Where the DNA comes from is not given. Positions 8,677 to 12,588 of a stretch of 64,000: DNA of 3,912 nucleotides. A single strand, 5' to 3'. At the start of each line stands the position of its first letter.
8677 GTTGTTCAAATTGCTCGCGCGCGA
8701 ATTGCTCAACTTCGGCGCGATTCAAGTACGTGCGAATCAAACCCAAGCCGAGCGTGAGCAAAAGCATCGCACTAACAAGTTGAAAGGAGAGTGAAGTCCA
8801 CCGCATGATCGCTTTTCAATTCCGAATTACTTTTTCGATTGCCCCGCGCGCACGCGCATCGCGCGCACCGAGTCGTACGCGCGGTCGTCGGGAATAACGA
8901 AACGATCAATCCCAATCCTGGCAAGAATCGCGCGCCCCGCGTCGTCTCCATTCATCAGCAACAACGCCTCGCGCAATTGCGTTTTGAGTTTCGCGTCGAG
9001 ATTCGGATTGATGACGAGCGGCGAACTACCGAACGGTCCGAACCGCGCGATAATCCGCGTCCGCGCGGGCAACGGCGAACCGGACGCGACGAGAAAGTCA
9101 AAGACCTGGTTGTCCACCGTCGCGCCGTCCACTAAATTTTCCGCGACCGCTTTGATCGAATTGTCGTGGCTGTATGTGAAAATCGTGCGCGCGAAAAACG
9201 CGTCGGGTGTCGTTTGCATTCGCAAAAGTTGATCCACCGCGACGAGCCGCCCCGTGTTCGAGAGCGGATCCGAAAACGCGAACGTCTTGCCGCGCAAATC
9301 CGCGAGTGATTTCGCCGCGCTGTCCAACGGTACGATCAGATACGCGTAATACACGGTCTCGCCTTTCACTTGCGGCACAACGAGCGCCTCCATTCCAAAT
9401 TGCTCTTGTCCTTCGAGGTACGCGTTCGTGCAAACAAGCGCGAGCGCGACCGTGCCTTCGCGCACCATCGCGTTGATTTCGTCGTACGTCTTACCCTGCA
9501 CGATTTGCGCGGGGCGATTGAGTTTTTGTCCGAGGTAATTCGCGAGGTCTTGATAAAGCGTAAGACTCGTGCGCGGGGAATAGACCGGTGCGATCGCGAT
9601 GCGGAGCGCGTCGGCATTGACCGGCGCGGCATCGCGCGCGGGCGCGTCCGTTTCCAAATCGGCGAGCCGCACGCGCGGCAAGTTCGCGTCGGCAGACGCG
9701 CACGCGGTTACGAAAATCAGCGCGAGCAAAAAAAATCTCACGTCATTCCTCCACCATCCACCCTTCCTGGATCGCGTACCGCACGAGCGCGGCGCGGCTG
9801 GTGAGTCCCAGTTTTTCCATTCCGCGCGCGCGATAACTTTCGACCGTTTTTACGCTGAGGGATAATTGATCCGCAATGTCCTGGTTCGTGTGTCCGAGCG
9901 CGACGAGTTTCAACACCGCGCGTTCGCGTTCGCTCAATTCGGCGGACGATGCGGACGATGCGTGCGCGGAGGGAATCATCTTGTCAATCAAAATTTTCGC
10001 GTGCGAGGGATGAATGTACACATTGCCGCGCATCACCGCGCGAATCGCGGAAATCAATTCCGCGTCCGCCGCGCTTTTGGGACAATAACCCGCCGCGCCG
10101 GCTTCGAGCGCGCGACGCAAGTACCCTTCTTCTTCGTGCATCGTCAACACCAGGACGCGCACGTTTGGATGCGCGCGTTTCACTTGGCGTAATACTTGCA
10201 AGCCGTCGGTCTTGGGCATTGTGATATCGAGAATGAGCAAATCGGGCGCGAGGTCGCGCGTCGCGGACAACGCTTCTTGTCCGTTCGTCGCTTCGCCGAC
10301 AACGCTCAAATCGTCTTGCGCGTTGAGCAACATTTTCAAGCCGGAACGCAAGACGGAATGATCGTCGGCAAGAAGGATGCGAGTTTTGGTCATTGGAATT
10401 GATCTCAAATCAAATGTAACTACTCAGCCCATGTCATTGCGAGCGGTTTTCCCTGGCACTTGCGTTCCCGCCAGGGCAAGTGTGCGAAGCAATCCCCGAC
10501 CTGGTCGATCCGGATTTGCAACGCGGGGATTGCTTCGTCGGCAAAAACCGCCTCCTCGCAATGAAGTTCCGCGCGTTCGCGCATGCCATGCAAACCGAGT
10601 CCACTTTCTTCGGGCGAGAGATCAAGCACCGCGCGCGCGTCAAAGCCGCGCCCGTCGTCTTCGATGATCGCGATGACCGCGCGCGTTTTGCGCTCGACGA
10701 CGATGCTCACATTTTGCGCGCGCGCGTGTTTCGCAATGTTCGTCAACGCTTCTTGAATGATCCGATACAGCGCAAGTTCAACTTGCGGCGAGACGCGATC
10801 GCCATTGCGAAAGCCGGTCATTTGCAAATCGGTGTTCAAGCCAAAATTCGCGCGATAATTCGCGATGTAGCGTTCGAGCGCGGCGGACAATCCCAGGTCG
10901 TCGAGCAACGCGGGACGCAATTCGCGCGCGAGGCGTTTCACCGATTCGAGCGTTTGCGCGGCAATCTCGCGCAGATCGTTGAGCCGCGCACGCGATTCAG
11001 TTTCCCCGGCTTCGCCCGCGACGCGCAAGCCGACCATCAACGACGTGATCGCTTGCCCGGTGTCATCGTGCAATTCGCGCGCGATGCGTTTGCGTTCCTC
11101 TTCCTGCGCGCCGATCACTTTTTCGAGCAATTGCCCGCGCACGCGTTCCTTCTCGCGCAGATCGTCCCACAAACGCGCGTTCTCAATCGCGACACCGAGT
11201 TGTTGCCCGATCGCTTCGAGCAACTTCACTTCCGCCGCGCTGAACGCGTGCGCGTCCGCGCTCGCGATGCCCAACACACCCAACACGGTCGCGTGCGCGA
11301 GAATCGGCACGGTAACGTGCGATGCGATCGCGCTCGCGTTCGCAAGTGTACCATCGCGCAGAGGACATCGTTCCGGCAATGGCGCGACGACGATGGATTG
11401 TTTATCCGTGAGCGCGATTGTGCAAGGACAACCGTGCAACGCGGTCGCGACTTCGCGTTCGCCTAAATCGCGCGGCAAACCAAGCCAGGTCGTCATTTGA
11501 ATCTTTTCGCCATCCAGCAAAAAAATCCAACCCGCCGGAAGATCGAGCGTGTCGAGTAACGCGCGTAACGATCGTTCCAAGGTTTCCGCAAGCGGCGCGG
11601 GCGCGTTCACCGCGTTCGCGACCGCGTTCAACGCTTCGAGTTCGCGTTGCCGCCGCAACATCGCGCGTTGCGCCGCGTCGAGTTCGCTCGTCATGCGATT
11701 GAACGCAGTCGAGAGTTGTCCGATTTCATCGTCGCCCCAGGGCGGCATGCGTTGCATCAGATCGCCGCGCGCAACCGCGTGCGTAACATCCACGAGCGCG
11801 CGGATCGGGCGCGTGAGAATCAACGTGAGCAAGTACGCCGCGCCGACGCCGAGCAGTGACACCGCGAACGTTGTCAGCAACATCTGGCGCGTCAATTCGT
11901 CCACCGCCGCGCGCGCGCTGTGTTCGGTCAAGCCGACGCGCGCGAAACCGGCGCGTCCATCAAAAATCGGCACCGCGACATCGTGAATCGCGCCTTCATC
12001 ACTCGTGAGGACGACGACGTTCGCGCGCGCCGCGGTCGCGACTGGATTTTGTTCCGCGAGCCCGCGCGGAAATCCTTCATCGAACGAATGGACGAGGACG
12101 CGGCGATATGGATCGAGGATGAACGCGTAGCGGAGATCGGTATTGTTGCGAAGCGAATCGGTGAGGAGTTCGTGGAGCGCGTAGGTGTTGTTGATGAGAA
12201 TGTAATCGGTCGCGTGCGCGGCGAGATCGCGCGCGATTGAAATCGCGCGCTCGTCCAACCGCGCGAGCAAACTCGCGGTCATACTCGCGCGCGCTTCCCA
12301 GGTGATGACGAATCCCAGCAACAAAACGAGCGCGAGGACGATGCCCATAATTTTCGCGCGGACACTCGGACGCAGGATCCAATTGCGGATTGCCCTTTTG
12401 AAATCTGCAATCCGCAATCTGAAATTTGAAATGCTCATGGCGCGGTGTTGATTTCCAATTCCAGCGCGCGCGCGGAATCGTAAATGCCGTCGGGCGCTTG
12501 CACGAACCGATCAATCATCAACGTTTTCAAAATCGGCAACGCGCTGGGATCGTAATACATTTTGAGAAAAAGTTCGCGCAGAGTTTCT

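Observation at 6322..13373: Two tandem paralogous triads of PhnD-like binding lipoprotein + HAMP-GAF kinase + NarL regulator, wedged between a Mo oxidoreductase locus and the ars operon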

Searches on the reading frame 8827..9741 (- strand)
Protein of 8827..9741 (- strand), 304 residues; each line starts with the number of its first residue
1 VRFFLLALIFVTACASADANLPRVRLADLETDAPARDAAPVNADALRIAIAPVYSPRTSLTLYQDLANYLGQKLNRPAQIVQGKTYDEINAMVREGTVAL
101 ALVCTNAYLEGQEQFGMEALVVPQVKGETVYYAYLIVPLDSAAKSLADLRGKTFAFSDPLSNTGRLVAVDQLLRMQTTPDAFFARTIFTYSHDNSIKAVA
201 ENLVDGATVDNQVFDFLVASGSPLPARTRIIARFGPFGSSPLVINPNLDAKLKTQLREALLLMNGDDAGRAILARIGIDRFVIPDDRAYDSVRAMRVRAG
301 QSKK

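Call 6: search_protein_families(library=pfam, proteins=[window:8827-9741:-], max_evalue=0.01)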
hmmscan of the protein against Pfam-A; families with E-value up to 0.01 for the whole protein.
window:8827-9741:- (304 aa): 1 family
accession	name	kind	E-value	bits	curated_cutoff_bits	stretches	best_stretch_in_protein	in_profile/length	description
PF12974.12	Phosphonate-bd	-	7.8e-62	209.2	27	1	48-289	1-242/242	ABC transporter, phosphonate, periplasmic substrate-binding protein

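Call 7: search_protein_families(library=ncbifam, proteins=[window:8827-9741:-], max_evalue=0.01)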
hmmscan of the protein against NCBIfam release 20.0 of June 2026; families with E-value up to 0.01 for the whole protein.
window:8827-9741:- (304 aa): 5 families
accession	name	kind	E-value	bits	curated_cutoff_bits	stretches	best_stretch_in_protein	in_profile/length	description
TIGR03431.1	PhnD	equivalog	3.4e-38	131.7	261.1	1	39-296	26-283/288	phosphonate ABC transporter substrate-binding protein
TIGR01098.1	3A0109s03R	subfamily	1.8e-37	129.2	112.05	1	5-261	7-251/253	phosphate/phosphite/phosphonate ABC transporter substrate-binding protein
TIGR04553.1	ABC_peri_selen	hypoth_equivalog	4.3e-20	72.2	250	1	52-300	8-263/266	putative selenate ABC transporter substrate-binding protein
NF045601.2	BstB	equivalog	5.7e-06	25.8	350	1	84-291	58-259/267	sterol transporter periplasmic substrate-binding protein BstB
TIGR02122.1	TRAP_TAXI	subfamily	0.0018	17.2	84.35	1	91-164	76-154/320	TAXI family TRAP transporter solute-binding subunit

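Call 13: search_solved_structures(query=window:8827-9741:-, max_evalue=0.01)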
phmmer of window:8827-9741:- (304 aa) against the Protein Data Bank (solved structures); distinct sequences matched with E-value up to 0.01: 17.
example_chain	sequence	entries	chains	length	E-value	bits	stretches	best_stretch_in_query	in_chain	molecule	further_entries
6x6b_A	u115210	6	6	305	6.4e-51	176.8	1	39-295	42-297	ArrX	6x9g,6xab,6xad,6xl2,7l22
6x8w_A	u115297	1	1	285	1e-49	172.8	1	40-295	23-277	ArrX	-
6esv_A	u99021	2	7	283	2e-38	135.8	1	39-298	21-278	Putative periplasmic phosphite-binding-like protein (Pbl) PtxB-like protein designated Aio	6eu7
6esk_A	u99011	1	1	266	2.1e-38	135.7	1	39-298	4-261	Putative periplasmic phosphite-binding-like protein (Pbl) PtxB-like protein designated Aio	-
8ed5_A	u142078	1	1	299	3.5e-37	131.7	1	40-298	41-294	Putative periplasmic phosphite-binding-like protein (Pbl) PtxB-like protein designated Aio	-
5jvb_A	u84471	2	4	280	1.2e-18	70.9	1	41-295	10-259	Phosphonate ABC transporter, periplasmic phosphonate-binding protein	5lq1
5o2j_A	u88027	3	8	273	7.8e-17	65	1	40-296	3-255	Probable phosphite transport system-binding protein PtxB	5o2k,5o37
5lv1_A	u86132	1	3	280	2.5e-11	46.9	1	41-294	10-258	PtxB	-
7s6g_A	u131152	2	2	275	7.2e-10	42.1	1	46-285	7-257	Phosphonate ABC type transporter/ substrate binding component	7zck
6ght_A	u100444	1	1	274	2.2e-09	40.6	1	45-272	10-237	Probable phosphite transport system-binding protein HtxB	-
6ghq_A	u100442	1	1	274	2.2e-09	40.6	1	45-272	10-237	Probable phosphite transport system-binding protein HtxB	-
5me4_A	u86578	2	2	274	3e-09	40.1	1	45-272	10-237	Probable phosphite transport system-binding protein HtxB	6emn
3n5l_A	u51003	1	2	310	1.5e-07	34.6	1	124-294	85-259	Binding protein component of ABC phosphonate transporter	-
3p7i_A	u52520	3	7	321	1.1e-06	31.7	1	124-289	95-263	PhnD, subunit of alkylphosphonate ABC transporter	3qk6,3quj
3s4u_A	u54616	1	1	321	4e-06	29.9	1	124-289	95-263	PhnD, subunit of alkylphosphonate ABC transporter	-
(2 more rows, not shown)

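Call 39: search_solved_structures(query=window:8827-9741:-, max_evalue=1e-30, show_alignments=4)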
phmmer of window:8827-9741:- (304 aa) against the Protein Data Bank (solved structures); distinct sequences matched with E-value up to 1e-30: 5.
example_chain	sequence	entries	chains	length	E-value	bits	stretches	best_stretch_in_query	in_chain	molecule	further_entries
6x6b_A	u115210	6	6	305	6.4e-51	176.8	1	39-295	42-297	ArrX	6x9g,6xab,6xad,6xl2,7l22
6x8w_A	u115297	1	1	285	1e-49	172.8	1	40-295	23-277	ArrX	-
6esv_A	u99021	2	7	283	2e-38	135.8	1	39-298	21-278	Putative periplasmic phosphite-binding-like protein (Pbl) PtxB-like protein designated Aio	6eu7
6esk_A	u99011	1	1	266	2.1e-38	135.7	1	39-298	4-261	Putative periplasmic phosphite-binding-like protein (Pbl) PtxB-like protein designated Aio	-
8ed5_A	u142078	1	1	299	3.5e-37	131.7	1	40-298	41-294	Putative periplasmic phosphite-binding-like protein (Pbl) PtxB-like protein designated Aio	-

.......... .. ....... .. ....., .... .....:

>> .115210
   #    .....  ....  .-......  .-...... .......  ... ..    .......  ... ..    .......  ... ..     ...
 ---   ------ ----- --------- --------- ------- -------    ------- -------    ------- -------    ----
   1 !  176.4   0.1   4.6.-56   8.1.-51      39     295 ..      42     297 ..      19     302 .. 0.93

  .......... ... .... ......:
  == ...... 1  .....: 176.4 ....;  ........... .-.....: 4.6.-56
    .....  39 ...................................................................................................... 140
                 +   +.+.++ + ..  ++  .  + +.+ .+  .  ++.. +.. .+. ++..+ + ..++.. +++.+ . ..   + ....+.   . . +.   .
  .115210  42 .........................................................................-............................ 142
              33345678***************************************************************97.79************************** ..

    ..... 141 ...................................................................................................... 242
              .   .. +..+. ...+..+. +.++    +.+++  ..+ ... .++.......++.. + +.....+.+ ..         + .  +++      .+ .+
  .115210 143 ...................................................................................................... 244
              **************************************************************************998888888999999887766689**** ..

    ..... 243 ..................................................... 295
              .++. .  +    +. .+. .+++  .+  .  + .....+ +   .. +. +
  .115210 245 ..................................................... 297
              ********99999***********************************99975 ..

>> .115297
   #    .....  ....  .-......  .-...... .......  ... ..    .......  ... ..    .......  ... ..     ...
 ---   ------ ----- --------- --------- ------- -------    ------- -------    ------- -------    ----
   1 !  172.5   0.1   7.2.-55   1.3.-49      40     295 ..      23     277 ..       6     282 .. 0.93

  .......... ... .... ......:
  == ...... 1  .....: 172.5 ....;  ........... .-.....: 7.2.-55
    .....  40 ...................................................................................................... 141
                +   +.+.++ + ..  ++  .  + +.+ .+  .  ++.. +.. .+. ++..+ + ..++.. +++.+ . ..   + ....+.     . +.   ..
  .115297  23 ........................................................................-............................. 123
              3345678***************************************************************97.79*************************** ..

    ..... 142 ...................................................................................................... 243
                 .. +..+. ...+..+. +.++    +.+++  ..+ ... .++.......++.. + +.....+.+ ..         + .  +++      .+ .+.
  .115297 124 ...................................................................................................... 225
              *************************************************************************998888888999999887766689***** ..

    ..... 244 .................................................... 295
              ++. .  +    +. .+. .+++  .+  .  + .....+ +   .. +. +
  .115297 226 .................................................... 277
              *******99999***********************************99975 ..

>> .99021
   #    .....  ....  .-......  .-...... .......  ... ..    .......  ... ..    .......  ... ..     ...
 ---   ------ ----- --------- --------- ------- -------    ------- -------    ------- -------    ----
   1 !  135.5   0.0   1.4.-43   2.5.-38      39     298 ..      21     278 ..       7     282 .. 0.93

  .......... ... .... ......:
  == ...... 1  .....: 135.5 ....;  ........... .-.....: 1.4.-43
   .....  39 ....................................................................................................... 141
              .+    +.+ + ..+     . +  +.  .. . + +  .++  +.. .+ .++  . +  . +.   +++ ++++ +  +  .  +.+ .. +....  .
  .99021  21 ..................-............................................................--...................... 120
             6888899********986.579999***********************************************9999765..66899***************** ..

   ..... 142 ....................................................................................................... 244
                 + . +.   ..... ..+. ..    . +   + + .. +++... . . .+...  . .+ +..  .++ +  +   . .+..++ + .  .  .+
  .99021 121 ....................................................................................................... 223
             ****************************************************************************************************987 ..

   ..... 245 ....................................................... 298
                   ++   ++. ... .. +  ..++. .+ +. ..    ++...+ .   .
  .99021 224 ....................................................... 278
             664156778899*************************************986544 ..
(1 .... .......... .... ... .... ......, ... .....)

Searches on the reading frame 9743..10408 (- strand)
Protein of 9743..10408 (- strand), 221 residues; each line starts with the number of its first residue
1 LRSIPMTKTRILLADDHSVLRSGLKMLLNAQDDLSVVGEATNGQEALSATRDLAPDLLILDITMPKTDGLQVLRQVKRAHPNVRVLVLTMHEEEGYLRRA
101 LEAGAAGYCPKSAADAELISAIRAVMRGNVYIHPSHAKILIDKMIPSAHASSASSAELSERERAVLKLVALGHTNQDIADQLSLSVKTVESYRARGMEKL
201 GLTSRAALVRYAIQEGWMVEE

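Call 6: search_protein_families(library=pfam, proteins=[window:9743-10408:-], max_evalue=0.01)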
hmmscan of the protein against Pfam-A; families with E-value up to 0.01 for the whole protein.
window:9743-10408:- (221 aa): 6 families
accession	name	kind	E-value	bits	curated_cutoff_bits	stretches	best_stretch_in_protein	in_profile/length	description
PF00072.30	Response_reg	-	6e-29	100.9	30.2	1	11-123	1-111/111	Response regulator receiver domain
PF00196.25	GerE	-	8.7e-19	67.3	23.5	1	157-212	2-57/57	Bacterial regulatory proteins, luxR family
PF08281.18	Sigma70_r4_2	-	2.3e-10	40.4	25.7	1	156-200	9-54/54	Sigma-70, region 4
PF04545.22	Sigma70_r4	-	2.6e-05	24.1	24.1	1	156-200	3-48/50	Sigma-70, region 4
PF13384.12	HTH_23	-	9e-05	22.6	24.6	1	158-195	2-40/50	Homeodomain-like domain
PF24409.1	wHTH-PRTase_assc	-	0.0091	16.5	27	0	164-205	2-44/83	wHTH-PRTase associated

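Call 7: search_protein_families(library=ncbifam, proteins=[window:9743-10408:-], max_evalue=0.01)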
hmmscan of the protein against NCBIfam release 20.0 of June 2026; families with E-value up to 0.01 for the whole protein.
window:9743-10408:- (221 aa): 122 families (the best 25 are shown)
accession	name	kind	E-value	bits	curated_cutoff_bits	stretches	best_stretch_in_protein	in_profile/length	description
NF052445.1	RespRegMctR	equivalog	5.5e-51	172.9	300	1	9-216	2-203/205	two-component system response regulator MctR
NF011896.0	PRK15369.1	equivalog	8.3e-49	166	242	1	7-214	2-206/211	two component system response regulator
NF007018.1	PRK09483.1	equivalog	3.8e-46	157.4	280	1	10-217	3-208/217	UvrY/SirA/GacA family response regulator transcription factor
NF007935.0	PRK10651.1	equivalog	2.3e-43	147.9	250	1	8-211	6-209/216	two-component system response regulator NarL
NF047785.1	respo_reg_MadR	equivalog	3.9e-41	140.7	300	1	10-216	2-207/209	MadR family response regulator transcription factor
NF007403.0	PRK09935.1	equivalog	2e-34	119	271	1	6-213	1-205/210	fimbria biosynthesis transcriptional regulator FimZ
NF007685.0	PRK10360.1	equivalog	1.5e-32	113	258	1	10-212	3-192/196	response regulator transcription factor UhpA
NF007419.0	PRK09958.1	equivalog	2.3e-28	99.2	251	1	12-213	4-199/204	acid-sensing system DNA-binding response regulator EvgA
NF007708.0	PRK10403.1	equivalog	2.6e-28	98.9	343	1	7-208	5-204/215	nitrate/nitrite response regulator protein NarP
NF008098.0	PRK10840.1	equivalog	3.4e-27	95.3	235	1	6-211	1-204/216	response regulator transcription factor RcsB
NF006900.1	PRK09390.1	equivalog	1.5e-26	93.2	255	1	8-215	4-200/203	response regulator FixJ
NF001965.0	PRK00742.1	subfamily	6.8e-24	84.7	293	1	7-172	2-173/357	chemotaxis-specific protein-glutamate methyltransferase CheB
NF041830.1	RR_TF_ErdR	exception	7.7e-23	81.3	390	1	10-206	3-199/213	response regulator transcription factor ErdR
TIGR02875.1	spore_0_A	equivalog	3.4e-22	79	200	1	8-144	2-134/262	sporulation transcription factor Spo0A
NF040749.1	tetrathio_RR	equivalog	2.2e-21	76.4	290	1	12-210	3-186/191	tetrathionate respiration response regulator TtrR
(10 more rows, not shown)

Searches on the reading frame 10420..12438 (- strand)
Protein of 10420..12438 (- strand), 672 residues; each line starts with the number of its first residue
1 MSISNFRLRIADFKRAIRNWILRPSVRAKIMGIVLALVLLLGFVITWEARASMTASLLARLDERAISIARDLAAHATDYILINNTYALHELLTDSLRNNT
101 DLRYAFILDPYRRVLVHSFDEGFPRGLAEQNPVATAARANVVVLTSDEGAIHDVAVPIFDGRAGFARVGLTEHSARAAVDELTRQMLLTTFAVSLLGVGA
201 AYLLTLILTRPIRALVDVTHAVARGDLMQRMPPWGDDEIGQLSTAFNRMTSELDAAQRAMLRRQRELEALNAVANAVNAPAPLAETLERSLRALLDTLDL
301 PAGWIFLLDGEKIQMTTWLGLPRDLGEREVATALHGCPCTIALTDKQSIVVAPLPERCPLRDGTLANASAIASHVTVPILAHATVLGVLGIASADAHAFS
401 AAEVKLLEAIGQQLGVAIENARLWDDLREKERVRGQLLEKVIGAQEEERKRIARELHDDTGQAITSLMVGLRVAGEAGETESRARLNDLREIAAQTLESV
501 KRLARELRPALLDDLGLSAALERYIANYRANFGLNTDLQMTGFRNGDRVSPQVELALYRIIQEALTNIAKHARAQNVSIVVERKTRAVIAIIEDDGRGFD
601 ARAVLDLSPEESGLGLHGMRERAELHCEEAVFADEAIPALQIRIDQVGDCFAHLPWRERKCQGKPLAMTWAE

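Call 6: search_protein_families(library=pfam, proteins=[window:10420-12438:-], max_evalue=0.01)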
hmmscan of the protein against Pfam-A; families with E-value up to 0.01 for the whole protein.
window:10420-12438:- (672 aa): 8 families
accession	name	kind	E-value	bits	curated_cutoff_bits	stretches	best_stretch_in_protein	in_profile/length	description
PF13185.12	GAF_2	-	4.1e-19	69.6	28.6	1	282-419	3-136/136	GAF domain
PF17203.10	sCache_3_2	-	4.4e-16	59.7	28.4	1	54-182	3-138/140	Single cache domain 3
PF00672.30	HAMP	-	1.7e-14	54.3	25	1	204-253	2-51/53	HAMP domain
PF07730.19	HisKA_3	-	8.4e-13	49.1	24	1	448-511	1-67/68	Histidine kinase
PF01590.32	GAF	-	1.2e-11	45.7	22.4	1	283-418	2-133/133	GAF domain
PF13492.12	GAF_3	-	5.6e-11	43.4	27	1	283-420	2-129/129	GAF domain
PF02518.31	HATPase_c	-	5.6e-09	36.9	26.4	1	554-627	3-88/111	Histidine kinase-, DNA gyrase B-, and HSP90-like ATPase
PF13581.12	HATPase_c_2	-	2.2e-05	24.9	27.4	1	560-620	35-106/127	Histidine kinase-like ATPase domain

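Call 7: search_protein_families(library=ncbifam, proteins=[window:10420-12438:-], max_evalue=0.01)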
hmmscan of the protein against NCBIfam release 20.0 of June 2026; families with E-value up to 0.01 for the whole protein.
window:10420-12438:- (672 aa): 32 families (the best 25 are shown)
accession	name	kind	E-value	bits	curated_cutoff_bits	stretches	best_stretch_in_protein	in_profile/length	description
NF052443.1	SensHisKinMctS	equivalog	2.2e-40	138.4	700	1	435-624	237-425/457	two-component system sensor histidine kinase MctS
NF008649.0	PRK11644.1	equivalog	9.3e-33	113.7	408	1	411-626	265-476/499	signal transduction histidine-protein kinase/phosphatase UhpB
NF007896.0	PRK10600.1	equivalog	2.2e-26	92.6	578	2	447-624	389-561/598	nitrate/nitrite two-component system sensor histidine kinase NarX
NF047786.1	his_kin_MadS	equivalog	1.6e-17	63.7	500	1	446-605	228-388/434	MadS family sensor histidine kinase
NF052531.1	Strep_LiaS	equivalog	6.5e-16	58.5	450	1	426-622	113-301/328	envelope stress sensor histidine kinase LiaS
NF008184.0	PRK10935.1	equivalog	1e-15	57.4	553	2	447-624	362-535/565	nitrate/nitrite two-component system sensor histidine kinase NarQ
NF033092.0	HK_WalK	equivalog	1.6e-12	46.8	725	1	180-269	173-262/594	cell wall metabolism sensor histidine kinase WalK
NF012163.2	BaeS_SmeS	equivalog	2.2e-12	46.7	500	1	181-259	161-239/457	sensor histidine kinase efflux regulator BaeS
NF007004.0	PRK09467.1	equivalog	1.5e-10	40.5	415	1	184-254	156-226/440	two-component system sensor histidine kinase EnvZ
NF040691.1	MtrAB_MtrB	equivalog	4.5e-10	39.2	450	1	178-255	182-259/507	MtrAB system histidine kinase MtrB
NF007837.0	PRK10549.1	equivalog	2.4e-09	36.4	603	1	193-258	173-238/466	envelope stress sensor histidine kinase BaeS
NF045911.1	TCSHisKinNblS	equivalog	4.2e-09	35.3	1000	1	144-257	138-254/621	two-component system sensor histidine kinase NblS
NF038263.1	prot_phos_SiaA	equivalog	6.6e-09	34.9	700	1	185-263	311-389/658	biofilm regulation protein phosphatase SiaA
NF053592.1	HK_near_YfiR_like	equivalog_domain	1.5e-08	34.5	194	1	154-254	120-222/223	sensor histidine kinase, YfiR-like protein-associated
TIGR01386.1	cztS_silS_copS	subfamily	2.5e-07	30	292.55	1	33-256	15-237/457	heavy metal sensor histidine kinase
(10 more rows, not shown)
